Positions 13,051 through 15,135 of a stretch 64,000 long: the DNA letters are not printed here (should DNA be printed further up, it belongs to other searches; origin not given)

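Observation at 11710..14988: AdoMet-decarboxylase (SpeH-type) fused in one ORF to a deoxyhypusine-synthase-like domain, divergent from a HEAT-repeat gene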

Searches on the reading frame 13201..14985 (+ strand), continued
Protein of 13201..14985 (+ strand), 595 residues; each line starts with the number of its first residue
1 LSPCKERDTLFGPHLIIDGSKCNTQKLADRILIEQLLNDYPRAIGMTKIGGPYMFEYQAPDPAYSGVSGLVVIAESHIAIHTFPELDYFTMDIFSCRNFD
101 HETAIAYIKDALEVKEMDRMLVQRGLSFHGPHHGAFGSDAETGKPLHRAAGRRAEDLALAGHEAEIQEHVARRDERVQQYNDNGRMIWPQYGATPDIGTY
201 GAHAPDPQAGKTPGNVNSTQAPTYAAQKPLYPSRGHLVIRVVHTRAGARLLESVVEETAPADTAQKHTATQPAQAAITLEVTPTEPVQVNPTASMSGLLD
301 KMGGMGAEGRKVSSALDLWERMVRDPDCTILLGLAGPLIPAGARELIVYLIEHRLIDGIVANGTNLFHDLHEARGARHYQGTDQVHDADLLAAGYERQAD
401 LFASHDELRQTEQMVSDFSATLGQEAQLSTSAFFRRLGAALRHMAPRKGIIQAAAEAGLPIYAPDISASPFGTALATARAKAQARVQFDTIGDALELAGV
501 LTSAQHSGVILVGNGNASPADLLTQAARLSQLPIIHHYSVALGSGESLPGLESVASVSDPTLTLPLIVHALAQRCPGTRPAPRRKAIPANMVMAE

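Call 20: find_encoding_contigs(protein=P0027, flank=10000, max_places=2)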
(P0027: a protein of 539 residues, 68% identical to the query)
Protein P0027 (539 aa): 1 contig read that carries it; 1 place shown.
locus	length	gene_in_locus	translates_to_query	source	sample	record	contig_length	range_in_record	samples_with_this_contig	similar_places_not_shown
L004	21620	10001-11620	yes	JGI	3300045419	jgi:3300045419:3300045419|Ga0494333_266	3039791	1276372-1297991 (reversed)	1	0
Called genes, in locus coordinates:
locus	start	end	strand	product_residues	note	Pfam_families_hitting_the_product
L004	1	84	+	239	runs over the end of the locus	PF07714:PK_Tyr_Ser-Thr, PF00069:Pkinase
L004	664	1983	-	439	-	PF13701:DDE_Tnp_1_4 (faint)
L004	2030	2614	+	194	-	PF00515:TPR_1 (faint), PF13374:TPR_10 (faint), PF13431:TPR_17 (faint), PF13424:TPR_12, PF07719:TPR_2 (weak), PF13428:TPR_14 (weak), PF13414:TPR_11, PF13432:TPR_16 (weak), +1 more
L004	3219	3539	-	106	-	PF13155:Toprim_2 (weak), PF13362:Toprim_3 (weak)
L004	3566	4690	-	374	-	-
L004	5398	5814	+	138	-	PF00072:Response_reg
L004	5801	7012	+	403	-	PF00795:CN_hydrolase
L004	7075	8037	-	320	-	-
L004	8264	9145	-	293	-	PF02985:HEAT (faint), PF13513:HEAT_EZ (faint), PF13646:HEAT_2, PF03130:HEAT_PBS (weak)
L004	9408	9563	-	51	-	-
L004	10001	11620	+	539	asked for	PF02675:AdoMet_dc, PF01916:DS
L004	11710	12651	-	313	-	PF10127:RlaP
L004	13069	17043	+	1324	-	PF13185:GAF_2, PF00512:HisKA, PF02518:HATPase_c, PF00072:Response_reg, PF08448:PAS_4, PF00512:HisKA, PF13581:HATPase_c_2 (weak), PF02518:HATPase_c, +2 more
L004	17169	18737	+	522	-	PF14531:Kinase-like (faint), PF00069:Pkinase, PF01636:APH (faint), PF07714:PK_Tyr_Ser-Thr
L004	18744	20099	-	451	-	PF03825:Nuc_H_symport (faint), PF12832:MFS_1_like, PF05977:MFS_3 (faint), PF07690:MFS_1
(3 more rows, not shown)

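Call 21: find_encoding_contigs(protein=P0085, flank=10000, max_places=2)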
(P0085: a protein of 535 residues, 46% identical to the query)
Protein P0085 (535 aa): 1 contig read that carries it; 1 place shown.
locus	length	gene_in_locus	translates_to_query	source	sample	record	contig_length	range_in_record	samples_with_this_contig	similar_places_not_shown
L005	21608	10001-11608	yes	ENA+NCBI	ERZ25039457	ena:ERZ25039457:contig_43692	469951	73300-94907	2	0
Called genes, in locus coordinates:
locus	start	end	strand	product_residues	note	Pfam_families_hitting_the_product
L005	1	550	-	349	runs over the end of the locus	-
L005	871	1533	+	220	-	PF04343:DUF488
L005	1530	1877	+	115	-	PF04343:DUF488, PF22751:DUF488-N3a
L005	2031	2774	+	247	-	-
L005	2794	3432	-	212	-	PF00551:Formyl_trans_N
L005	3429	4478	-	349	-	PF00586:AIRS, PF02769:AIRS_C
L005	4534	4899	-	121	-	PF03259:Robl_LC7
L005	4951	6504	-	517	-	PF13522:GATase_6, PF13537:GATase_7, PF00156:Pribosyltran (weak)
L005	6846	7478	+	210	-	PF00376:MerR, PF13411:MerR_1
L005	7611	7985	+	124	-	PF01258:zf-dskA_traR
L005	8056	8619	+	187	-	PF01252:Peptidase_A8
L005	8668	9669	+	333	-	PF01479:S4, PF00849:PseudoU_synth_2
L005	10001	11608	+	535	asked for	PF02675:AdoMet_dc, PF01916:DS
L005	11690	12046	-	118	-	-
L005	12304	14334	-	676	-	PF00162:PGK, PF00121:TIM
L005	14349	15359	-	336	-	PF00044:Gp_dh_N, PF02800:Gp_dh_C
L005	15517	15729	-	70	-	PF02803:Thiolase_C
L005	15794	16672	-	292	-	PF00108:Thiolase_N, PF00109:ketoacyl-synt (weak)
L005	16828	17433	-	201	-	PF14595:Thioredoxin_9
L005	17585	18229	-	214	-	-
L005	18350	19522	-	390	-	PF00155:Aminotran_1_2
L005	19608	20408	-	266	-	PF09335:VTT_dom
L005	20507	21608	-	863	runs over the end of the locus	PF01869:BcrAD_BadFG, PF00933:Glyco_hydro_3, PF01915:Glyco_hydro_3_C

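Call 22: find_encoding_contigs(protein=P0062, flank=10000, max_places=2)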
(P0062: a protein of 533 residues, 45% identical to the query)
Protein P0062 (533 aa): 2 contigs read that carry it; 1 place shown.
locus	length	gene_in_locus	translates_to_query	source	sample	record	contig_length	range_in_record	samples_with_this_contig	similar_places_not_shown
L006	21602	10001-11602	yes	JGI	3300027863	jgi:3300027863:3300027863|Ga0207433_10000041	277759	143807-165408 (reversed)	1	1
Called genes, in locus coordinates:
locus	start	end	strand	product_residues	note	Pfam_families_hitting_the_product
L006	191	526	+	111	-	-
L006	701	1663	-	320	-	PF24553:Rv0428c_C (weak), PF00583:Acetyltransf_1, PF13508:Acetyltransf_7, PF13527:Acetyltransf_9 (weak), PF13673:Acetyltransf_10 (weak), PF18014:Acetyltransf_18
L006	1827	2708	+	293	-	PF00809:Pterin_bind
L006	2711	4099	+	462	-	PF08245:Mur_ligase_M, PF27239:FOL3_C, PF02875:Mur_ligase_C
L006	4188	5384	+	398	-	PF01969:Ni_insertion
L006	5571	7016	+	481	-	-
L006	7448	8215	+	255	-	PF00106:adh_short, PF08659:KR, PF01370:Epimerase (weak), PF13460:NAD_binding_10 (faint), PF13561:adh_short_C2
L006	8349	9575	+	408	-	PF02771:Acyl-CoA_dh_N, PF02770:Acyl-CoA_dh_M, PF00441:Acyl-CoA_dh_1, PF08028:Acyl-CoA_dh_2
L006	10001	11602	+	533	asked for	PF02675:AdoMet_dc, PF01916:DS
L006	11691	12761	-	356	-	PF00108:Thiolase_N, PF08545:ACP_syn_III, PF08541:ACP_syn_III_C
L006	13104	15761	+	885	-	PF17900:Peptidase_M1_N, PF01433:Peptidase_M1, PF13646:HEAT_2, PF03130:HEAT_PBS (faint), PF13646:HEAT_2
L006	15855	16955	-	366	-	PF01933:CofD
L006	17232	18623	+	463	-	PF13240:Zn_Ribbon_1, PF00069:Pkinase, PF01636:APH (faint), PF07714:PK_Tyr_Ser-Thr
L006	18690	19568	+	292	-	PF01048:PNP_UDP_1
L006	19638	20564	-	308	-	PF00056:Ldh_1_N, PF02866:Ldh_1_C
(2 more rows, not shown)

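Call 23: find_encoding_contigs(protein=P0034, flank=10000, max_places=2)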
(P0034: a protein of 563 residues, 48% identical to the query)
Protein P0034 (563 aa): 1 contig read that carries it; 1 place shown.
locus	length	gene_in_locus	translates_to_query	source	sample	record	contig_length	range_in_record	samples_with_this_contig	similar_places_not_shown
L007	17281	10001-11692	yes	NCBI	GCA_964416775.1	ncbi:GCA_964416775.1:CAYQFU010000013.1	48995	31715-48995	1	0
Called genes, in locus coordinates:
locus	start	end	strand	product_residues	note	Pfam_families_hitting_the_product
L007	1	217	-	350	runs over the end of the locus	PF00005:ABC_tran, PF13304:AAA_21 (faint)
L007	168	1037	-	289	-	PF06182:ABC2_membrane_6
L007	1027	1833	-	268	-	PF06182:ABC2_membrane_6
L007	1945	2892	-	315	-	PF00583:Acetyltransf_1, PF13508:Acetyltransf_7, PF00583:Acetyltransf_1, PF13673:Acetyltransf_10 (weak), PF13508:Acetyltransf_7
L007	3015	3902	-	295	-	PF01061:ABC2_membrane, PF12698:ABC2_membrane_3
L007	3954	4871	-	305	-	PF13555:AAA_29 (faint), PF00005:ABC_tran, PF13304:AAA_21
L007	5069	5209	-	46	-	-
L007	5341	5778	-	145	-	PF00072:Response_reg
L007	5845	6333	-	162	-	PF00072:Response_reg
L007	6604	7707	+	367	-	PF00899:ThiF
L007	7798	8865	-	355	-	PF00140:Sigma70_r1_2 (weak), PF04542:Sigma70_r2, PF04539:Sigma70_r3, PF04545:Sigma70_r4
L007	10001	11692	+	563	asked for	PF02675:AdoMet_dc, PF01916:DS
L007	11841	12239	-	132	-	-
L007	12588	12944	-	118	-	-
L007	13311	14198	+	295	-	PF00581:Rhodanese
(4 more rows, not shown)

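Call 24: search_protein_families(library=ncbifam, proteins=[P0033, P0085, P0027], max_evalue=0.00001)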
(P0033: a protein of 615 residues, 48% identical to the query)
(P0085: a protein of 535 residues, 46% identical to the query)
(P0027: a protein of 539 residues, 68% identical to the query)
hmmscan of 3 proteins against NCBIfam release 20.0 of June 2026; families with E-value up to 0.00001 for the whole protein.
P0033 (615 aa): 8 families
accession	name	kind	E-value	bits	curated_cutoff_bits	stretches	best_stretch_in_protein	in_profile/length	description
NF002006.0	PRK00805.1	equivalog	3.8e-120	400.8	434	1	279-606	10-334/338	deoxyhypusine synthase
TIGR00321.1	dhys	equivalog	2.6e-87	293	304.25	1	283-590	5-299/301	deoxyhypusine synthase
NF002630.0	PRK02301.1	equivalog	9.5e-81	271.5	364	1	281-593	15-314/318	deoxyhypusine synthase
NF002699.1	PRK02492.1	equivalog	1.4e-73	247.7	500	1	289-589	16-318/338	1,9-bis(guanidino)-5-aza-nonane synthase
NF001980.1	PRK00770.1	equivalog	5.8e-69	232.8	450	1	281-588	2-318/350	homospermidine biosynthesis protein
NF002294.1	PRK01221.1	equivalog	5.1e-49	167.3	350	1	283-589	4-299/300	deoxyhypusine synthase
NF003052.1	PRK03971.1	equivalog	4.6e-47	160.9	380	1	285-589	25-331/334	deoxyhypusine synthase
TIGR03330.1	SAM_DCase_Bsu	equivalog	1.7e-23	83.1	75.65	1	2-116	3-112/112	adenosylmethionine decarboxylase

P0085 (535 aa): 8 families
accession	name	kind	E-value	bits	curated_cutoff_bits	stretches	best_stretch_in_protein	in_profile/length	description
NF002006.0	PRK00805.1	equivalog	6.2e-32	110.7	434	1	249-475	17-260/338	deoxyhypusine synthase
TIGR00321.1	dhys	equivalog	1.9e-24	86.6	304.25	1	250-465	10-238/301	deoxyhypusine synthase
TIGR03330.1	SAM_DCase_Bsu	equivalog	1.4e-23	83.4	75.65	1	2-116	3-112/112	adenosylmethionine decarboxylase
NF002630.0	PRK02301.1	equivalog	1.3e-16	60.7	364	1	244-340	16-112/318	deoxyhypusine synthase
NF002699.1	PRK02492.1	equivalog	1.8e-14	53.4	500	1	253-347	18-113/338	1,9-bis(guanidino)-5-aza-nonane synthase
NF001980.1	PRK00770.1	equivalog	1.1e-09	37.9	450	1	244-466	3-250/350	homospermidine biosynthesis protein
NF003052.1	PRK03971.1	equivalog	1.6e-09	37.5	380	1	251-330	29-111/334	deoxyhypusine synthase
NF002294.1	PRK01221.1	equivalog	3.3e-09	36.6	350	0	251-336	10-95/300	deoxyhypusine synthase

P0027 (539 aa): 8 families
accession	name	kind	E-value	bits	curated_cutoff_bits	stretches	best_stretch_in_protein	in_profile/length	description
NF002006.0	PRK00805.1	equivalog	1.3e-55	188.7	434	1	228-467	10-247/338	deoxyhypusine synthase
TIGR00321.1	dhys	equivalog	7.1e-42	143.8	304.25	1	233-460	6-230/301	deoxyhypusine synthase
NF002630.0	PRK02301.1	equivalog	1e-34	120.2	364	1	231-494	16-271/318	deoxyhypusine synthase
NF002699.1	PRK02492.1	equivalog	1.4e-28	99.8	500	1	240-460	18-244/338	1,9-bis(guanidino)-5-aza-nonane synthase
NF001980.1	PRK00770.1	equivalog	2.7e-24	85.9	450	1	231-467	3-246/350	homospermidine biosynthesis protein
TIGR03330.1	SAM_DCase_Bsu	equivalog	2.6e-21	76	75.65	1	2-110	9-112/112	adenosylmethionine decarboxylase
NF002294.1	PRK01221.1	equivalog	6.9e-20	71.7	350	1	232-459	4-230/300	deoxyhypusine synthase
NF003052.1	PRK03971.1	equivalog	7.6e-18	64.9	380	1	234-459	25-262/334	deoxyhypusine synthase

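Call 25: search_solved_structures(query=P0033, max_evalue=0.00001, show_alignments=4)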
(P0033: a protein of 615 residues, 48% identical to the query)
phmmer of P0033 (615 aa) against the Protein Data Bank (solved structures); distinct sequences matched with E-value up to 0.00001: 23.
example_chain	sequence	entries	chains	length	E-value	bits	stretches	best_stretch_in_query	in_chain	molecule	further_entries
7cmc_A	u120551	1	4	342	8.4e-39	136.8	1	294-589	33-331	Probable deoxyhypusine synthase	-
9iex_B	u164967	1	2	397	4.1e-32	114.7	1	323-593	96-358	Deoxyhypusine synthase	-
1dhs_A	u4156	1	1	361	6.5e-32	114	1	323-593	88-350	DEOXYHYPUSINE SYNTHASE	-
7a6s_A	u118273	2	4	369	6.5e-32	114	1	323-593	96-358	Deoxyhypusine synthase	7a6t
1rlz_A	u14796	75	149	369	6.8e-32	114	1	323-593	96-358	Deoxyhypusine synthase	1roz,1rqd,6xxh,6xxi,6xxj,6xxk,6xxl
9id2_A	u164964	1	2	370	6.8e-32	114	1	323-593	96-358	Deoxyhypusine synthase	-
8r3u_AAA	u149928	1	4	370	6.8e-32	114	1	323-593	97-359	Deoxyhypusine synthase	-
8pvu_A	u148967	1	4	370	6.8e-32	114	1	323-593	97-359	Deoxyhypusine synthase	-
8a0g_A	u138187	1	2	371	6.9e-32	113.9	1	323-593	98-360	Deoxyhypusine synthase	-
6p4v_A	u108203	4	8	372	6.9e-32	113.9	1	323-593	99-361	Deoxyhypusine synthase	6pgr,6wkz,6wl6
9iex_A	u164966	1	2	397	8.5e-32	113.6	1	323-593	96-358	Deoxyhypusine synthase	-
8a0e_A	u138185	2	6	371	4.7e-31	111.2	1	323-593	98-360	Deoxyhypusine synthase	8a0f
8put_A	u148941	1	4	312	1.1e-28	103.4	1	289-590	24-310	Probable deoxyhypusine synthase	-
6w3z_A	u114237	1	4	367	1.6e-25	92.9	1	323-590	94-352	BMA-DHPS-1, isoform a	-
7l9r_A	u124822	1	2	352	7e-25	90.8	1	322-596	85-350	Deoxyhypusine synthase, putative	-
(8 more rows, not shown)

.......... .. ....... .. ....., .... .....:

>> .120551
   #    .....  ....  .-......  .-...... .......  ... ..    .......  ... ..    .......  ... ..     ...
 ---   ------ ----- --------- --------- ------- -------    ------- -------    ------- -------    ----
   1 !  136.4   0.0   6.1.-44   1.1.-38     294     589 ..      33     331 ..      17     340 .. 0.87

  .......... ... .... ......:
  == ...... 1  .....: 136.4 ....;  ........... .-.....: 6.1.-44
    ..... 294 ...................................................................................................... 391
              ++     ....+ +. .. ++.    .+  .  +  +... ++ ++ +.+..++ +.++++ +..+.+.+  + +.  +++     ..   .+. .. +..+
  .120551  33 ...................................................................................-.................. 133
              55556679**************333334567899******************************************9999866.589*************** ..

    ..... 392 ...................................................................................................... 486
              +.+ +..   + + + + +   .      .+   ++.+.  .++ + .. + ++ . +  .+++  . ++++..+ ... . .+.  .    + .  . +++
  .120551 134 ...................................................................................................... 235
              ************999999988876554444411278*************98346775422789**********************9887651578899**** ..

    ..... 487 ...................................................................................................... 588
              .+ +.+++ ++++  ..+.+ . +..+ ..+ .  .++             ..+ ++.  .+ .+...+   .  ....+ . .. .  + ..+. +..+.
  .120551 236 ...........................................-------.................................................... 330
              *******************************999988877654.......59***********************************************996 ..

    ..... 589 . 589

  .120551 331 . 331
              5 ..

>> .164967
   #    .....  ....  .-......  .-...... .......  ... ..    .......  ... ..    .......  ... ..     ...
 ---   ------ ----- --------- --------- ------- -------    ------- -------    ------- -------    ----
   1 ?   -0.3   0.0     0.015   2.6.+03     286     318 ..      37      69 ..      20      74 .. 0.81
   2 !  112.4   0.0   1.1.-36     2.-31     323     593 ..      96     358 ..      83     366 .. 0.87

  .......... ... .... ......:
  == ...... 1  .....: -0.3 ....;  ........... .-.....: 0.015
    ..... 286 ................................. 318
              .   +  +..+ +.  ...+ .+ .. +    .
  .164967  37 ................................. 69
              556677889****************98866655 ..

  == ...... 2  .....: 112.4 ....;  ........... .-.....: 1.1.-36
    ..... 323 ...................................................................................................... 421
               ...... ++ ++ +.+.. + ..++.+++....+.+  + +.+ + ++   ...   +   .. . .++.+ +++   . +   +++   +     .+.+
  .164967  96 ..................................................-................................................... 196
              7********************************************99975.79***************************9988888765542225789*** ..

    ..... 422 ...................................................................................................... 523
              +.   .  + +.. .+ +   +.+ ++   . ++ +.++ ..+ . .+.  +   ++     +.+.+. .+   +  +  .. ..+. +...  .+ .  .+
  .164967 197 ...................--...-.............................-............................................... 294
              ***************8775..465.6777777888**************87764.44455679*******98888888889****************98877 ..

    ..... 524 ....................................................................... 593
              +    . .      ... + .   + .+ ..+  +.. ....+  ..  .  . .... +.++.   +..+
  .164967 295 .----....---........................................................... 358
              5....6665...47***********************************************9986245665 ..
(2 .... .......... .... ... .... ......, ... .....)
